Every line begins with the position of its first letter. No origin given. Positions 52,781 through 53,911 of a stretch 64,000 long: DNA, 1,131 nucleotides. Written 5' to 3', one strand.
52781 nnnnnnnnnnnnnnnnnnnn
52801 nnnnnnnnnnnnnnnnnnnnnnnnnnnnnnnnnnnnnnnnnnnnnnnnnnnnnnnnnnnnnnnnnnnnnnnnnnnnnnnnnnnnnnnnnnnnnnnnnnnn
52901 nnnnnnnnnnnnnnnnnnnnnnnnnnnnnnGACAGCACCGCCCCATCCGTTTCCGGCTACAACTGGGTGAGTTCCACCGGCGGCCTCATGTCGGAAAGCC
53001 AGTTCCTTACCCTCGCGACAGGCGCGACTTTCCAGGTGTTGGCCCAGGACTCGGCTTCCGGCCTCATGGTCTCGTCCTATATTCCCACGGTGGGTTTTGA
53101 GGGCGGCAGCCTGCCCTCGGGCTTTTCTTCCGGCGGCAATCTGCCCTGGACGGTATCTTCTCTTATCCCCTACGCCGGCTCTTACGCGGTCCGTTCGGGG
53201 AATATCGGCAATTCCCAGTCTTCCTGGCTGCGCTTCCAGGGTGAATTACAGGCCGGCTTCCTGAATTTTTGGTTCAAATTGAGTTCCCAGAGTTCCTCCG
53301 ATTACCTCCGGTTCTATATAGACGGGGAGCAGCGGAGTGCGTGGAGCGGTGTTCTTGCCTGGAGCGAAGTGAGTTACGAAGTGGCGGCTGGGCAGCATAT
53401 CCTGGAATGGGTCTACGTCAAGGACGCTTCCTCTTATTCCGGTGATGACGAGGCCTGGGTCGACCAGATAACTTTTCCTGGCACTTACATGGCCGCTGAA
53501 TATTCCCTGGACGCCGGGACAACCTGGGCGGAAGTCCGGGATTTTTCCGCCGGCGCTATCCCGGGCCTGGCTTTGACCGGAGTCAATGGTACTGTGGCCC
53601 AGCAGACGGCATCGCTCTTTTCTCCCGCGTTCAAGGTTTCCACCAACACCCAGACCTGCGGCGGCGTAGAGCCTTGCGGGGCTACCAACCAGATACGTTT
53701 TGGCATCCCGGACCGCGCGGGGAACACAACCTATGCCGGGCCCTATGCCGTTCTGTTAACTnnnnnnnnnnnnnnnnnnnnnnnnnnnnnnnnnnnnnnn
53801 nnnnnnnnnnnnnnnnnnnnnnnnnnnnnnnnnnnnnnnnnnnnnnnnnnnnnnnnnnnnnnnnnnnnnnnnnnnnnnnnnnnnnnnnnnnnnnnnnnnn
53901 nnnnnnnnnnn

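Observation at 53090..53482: Jelly-roll / lectin-like module replaces the propeller in every third or fourth super-module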

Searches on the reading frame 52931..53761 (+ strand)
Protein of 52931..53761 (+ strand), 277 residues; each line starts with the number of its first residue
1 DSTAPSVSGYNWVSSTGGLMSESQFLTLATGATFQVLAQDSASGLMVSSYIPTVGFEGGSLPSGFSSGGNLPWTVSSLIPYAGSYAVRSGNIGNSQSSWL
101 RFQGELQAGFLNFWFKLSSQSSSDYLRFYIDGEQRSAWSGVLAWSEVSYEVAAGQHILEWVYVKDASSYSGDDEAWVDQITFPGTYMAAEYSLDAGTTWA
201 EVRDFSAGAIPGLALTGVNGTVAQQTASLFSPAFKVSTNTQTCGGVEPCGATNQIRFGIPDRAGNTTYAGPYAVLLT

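Call 48: predict_structure(alignment_id=A6)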
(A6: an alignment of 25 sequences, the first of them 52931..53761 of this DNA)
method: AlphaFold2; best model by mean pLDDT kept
length: 277 residues; sequences in the alignment: 25
mean_pLDDT: 72.4   pTM: 0.57
mean pLDDT of the five models: 72.4, 68.8, 64.4, 62.3, 60.2
residues with pLDDT >= 90: 68; 70-90: 105; 50-70: 40; < 50: 64
segments of 3 or more residues with pLDDT < 50: 1-5, 7-10, 23-56, 78-83, 204-211
pLDDT, mean of each block of 10 residues (from residue 1): 44 49 48 39 34 48 82 60 63 90 86 91 95 97 94 92 88 86 72 83 44 61 72 82 86 85 75 86
secondary structure, 60 per line:
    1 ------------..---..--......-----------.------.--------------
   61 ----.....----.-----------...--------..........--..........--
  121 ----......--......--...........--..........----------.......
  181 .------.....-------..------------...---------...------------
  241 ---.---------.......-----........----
elements in order: H22-27 E65-69 E86-88 E97-106 E109-118 E125-130 E133-138 E141-151 E154-163 E174-181 E188-192 E214-216 E226-228 E254-260 E266-273
